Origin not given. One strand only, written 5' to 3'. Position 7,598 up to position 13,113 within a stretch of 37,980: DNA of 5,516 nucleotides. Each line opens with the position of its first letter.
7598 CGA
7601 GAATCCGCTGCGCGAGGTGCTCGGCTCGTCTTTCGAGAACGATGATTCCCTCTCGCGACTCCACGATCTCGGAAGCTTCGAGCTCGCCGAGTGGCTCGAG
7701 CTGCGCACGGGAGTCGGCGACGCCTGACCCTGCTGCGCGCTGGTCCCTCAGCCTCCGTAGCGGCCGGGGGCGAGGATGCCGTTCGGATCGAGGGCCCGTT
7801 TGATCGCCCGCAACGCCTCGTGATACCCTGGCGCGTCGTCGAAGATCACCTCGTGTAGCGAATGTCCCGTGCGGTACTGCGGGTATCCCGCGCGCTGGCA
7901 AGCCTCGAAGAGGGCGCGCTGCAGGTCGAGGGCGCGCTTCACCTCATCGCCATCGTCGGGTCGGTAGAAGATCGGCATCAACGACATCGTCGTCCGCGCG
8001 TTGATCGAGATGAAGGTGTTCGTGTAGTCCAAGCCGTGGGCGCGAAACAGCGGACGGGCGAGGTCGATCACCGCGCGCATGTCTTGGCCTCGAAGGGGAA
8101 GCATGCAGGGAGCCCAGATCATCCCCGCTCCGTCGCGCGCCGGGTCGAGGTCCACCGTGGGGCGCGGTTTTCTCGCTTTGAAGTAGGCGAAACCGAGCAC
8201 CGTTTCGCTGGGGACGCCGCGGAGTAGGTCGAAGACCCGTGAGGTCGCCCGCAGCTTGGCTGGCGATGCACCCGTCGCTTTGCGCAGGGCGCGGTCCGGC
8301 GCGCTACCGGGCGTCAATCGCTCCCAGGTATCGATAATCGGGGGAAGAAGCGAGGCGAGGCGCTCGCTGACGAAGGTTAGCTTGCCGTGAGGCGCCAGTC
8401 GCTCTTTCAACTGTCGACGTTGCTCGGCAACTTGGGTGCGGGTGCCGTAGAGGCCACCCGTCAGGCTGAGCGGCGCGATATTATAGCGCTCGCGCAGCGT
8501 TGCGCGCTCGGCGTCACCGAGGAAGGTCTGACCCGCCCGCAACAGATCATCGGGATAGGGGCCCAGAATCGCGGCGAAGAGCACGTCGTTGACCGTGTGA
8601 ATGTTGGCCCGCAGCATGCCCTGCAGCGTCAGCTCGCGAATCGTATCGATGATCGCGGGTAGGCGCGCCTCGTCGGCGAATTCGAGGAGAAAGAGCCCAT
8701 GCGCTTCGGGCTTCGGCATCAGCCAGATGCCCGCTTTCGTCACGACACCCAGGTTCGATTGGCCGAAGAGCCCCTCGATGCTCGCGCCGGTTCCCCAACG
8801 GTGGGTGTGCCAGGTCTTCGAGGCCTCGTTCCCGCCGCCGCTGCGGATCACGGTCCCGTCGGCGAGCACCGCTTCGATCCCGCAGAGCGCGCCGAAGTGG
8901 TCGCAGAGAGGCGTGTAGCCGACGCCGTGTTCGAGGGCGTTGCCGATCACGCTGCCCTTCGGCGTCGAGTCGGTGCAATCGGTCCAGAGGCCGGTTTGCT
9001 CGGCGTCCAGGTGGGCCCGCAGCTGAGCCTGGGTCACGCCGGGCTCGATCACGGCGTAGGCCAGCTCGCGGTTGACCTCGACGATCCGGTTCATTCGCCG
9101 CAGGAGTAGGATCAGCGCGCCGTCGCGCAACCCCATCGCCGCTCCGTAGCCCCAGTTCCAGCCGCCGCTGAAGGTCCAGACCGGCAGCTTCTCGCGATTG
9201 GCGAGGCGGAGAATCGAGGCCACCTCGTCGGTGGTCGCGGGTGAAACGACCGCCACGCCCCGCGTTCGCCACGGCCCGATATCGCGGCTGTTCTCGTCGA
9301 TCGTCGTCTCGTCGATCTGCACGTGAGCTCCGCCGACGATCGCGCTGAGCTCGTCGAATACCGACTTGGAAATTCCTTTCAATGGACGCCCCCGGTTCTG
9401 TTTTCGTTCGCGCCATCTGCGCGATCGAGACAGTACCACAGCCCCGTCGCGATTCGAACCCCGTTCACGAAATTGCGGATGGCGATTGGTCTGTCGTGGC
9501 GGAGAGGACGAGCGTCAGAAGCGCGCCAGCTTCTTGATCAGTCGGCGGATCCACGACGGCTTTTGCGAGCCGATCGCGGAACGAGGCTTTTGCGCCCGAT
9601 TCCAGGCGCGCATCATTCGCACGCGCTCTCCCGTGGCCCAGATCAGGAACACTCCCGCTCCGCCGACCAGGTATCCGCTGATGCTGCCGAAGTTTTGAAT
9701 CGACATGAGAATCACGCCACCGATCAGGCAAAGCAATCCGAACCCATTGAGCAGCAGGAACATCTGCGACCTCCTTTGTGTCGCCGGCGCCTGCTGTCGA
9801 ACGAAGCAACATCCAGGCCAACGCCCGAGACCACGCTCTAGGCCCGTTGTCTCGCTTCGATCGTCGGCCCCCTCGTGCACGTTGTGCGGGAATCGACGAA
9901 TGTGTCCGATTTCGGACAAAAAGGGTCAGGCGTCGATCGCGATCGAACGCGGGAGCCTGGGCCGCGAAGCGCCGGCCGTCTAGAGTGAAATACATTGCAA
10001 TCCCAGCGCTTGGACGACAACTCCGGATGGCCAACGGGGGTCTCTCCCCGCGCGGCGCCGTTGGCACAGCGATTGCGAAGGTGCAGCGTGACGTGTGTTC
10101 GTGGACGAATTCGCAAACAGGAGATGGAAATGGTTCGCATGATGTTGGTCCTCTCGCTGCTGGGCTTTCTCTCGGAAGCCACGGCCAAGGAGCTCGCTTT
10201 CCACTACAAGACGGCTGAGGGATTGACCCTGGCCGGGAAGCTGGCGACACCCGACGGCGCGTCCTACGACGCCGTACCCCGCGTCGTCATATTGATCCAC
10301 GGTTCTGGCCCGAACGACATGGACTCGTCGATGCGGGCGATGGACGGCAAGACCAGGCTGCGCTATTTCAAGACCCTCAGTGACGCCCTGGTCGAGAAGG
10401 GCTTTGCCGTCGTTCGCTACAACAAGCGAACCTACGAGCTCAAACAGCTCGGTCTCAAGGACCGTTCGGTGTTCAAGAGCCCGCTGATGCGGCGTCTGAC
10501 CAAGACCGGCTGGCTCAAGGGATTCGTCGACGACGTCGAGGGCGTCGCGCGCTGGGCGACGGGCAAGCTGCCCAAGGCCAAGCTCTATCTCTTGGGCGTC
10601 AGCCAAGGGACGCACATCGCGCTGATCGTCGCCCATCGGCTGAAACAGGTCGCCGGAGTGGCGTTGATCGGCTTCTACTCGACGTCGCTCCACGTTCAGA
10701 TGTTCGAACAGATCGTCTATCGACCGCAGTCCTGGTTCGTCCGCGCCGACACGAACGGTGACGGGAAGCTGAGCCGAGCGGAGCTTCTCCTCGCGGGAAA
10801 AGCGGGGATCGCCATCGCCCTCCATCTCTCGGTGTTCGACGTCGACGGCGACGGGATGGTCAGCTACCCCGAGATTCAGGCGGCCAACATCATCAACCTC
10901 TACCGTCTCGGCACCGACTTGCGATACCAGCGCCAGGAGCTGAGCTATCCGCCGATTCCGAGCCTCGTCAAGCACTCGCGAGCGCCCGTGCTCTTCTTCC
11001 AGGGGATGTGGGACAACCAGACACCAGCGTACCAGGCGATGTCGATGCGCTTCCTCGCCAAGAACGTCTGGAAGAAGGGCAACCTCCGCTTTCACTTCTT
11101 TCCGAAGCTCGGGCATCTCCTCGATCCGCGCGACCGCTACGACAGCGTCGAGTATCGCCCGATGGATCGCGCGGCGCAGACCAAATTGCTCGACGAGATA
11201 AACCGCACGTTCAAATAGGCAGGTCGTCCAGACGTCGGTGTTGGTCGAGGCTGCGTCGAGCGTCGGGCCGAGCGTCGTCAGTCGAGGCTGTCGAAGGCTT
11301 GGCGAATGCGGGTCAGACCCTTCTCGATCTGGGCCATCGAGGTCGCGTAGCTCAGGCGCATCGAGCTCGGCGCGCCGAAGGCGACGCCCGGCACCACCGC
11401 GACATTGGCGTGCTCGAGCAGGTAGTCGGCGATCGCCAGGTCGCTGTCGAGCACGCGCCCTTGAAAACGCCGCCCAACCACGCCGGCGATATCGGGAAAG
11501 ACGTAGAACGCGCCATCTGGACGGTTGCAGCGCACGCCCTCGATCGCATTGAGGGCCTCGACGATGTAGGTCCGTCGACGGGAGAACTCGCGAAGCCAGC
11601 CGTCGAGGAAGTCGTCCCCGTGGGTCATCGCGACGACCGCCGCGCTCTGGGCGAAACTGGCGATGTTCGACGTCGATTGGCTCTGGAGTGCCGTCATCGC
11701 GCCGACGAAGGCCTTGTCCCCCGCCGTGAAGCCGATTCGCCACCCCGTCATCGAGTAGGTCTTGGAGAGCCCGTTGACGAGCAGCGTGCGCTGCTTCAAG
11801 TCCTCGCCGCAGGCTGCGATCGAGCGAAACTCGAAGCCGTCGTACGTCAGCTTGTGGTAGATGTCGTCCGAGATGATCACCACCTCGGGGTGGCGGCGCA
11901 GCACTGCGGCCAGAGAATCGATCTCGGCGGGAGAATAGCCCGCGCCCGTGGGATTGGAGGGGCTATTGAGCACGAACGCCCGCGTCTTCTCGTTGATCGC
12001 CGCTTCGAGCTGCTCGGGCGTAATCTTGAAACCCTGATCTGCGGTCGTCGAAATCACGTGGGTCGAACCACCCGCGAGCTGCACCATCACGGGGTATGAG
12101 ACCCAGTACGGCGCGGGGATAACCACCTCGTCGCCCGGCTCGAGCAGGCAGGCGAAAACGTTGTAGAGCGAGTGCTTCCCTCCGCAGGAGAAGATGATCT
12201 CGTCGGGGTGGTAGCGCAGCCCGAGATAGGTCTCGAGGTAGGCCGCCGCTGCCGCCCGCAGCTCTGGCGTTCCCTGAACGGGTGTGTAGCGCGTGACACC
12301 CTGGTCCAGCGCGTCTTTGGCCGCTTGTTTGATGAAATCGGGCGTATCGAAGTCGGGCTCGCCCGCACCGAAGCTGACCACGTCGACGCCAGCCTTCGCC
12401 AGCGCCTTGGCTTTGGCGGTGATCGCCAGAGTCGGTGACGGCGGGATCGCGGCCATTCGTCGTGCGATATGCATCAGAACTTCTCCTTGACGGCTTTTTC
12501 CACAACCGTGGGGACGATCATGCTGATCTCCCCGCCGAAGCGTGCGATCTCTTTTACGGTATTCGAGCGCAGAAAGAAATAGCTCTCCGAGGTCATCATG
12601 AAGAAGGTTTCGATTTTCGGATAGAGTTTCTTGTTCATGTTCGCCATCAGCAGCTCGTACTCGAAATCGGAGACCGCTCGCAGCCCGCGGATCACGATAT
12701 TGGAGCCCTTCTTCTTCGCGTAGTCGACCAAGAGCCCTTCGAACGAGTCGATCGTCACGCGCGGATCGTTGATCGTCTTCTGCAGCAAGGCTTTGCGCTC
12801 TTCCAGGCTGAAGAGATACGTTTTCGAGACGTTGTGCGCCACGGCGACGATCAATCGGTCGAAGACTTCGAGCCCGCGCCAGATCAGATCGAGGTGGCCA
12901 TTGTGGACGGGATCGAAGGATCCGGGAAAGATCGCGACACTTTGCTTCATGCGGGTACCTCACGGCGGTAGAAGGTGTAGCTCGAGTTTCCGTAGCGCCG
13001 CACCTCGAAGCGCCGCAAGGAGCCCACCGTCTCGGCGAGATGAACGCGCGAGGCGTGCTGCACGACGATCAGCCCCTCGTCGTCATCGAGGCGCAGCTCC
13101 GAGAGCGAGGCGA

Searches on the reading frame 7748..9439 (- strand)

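Call 61: search_protein_families(library=pfam, proteins=[window:7748-9439:-], max_evalue=0.001)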
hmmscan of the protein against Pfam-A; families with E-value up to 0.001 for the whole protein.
window:7748-9439:- (563 aa): 2 families
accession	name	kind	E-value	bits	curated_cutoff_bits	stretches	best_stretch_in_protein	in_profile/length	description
PF01565.28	FAD_binding_4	-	1.3e-25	90.2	26.4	1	63-199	3-137/139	FAD binding domain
PF02913.24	FAD-oxidase_C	-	0.00069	19.8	21.2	0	541-560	228-247/248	FAD linked oxidases, C-terminal domain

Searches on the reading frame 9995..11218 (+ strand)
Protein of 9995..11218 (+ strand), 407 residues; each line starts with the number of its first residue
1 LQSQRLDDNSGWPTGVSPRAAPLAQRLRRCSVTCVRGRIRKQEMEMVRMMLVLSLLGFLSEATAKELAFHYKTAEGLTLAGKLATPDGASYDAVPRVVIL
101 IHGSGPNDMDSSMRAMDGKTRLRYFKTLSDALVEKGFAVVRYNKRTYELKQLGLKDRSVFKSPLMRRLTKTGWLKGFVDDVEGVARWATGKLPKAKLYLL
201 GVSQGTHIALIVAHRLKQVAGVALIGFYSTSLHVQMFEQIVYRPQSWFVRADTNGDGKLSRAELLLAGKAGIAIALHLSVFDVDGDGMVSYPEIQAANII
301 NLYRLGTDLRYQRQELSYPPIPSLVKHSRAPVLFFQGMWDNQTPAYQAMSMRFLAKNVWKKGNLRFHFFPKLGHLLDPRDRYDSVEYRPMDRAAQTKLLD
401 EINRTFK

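Call 61: search_protein_families(library=pfam, proteins=[window:9995-11218:+], max_evalue=0.001)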
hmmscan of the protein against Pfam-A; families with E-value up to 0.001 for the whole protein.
window:9995-11218:+ (407 aa): 7 families
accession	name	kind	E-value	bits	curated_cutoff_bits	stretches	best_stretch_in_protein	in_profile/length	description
PF13202.12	EF-hand_5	-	3.4e-09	36.2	25.9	1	246-264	3-21/25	EF hand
PF00036.39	EF-hand_1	-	1.2e-07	31.2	25.4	0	248-266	6-24/29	EF hand domain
PF13405.12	EF-hand_6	-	3.3e-06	26.8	25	0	247-265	5-23/30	EF-hand domain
PF13499.12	EF-hand_7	-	5.3e-05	23.9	30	1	248-296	8-64/67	EF-hand domain pair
PF20434.5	BD-FAE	-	0.00013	22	26.8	0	96-146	14-57/215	BD-FAE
PF00561.26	Abhydrolase_1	-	0.00024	21.3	25.8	1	179-347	53-217/245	alpha/beta hydrolase fold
PF12146.15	Hydrolase_4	-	0.00046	20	27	0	126-226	21-108/239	Serine aminopeptidase, S33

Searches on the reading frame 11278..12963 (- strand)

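Call 61: search_protein_families(library=pfam, proteins=[window:11278-12963:-], max_evalue=0.001)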
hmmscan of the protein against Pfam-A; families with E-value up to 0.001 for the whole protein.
window:11278-12963:- (561 aa): 4 families
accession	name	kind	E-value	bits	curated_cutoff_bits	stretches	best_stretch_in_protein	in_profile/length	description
PF00155.27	Aminotran_1_2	-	1.6e-73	248.4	19.7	1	194-553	2-361/361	Aminotransferase class I and II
PF00266.25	Aminotran_5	-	3.4e-05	23.5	21.5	1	254-357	62-167/371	Aminotransferase class-V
PF01053.26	Cys_Met_Meta_PP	-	0.00013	21.1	27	1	257-366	72-173/381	Cys/Met metabolism PLP-dependent enzyme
PF01041.23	DegT_DnrJ_EryC1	-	0.00021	21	19.8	1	274-366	61-145/360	DegT/DnrJ/EryC1/StrS aminotransferase family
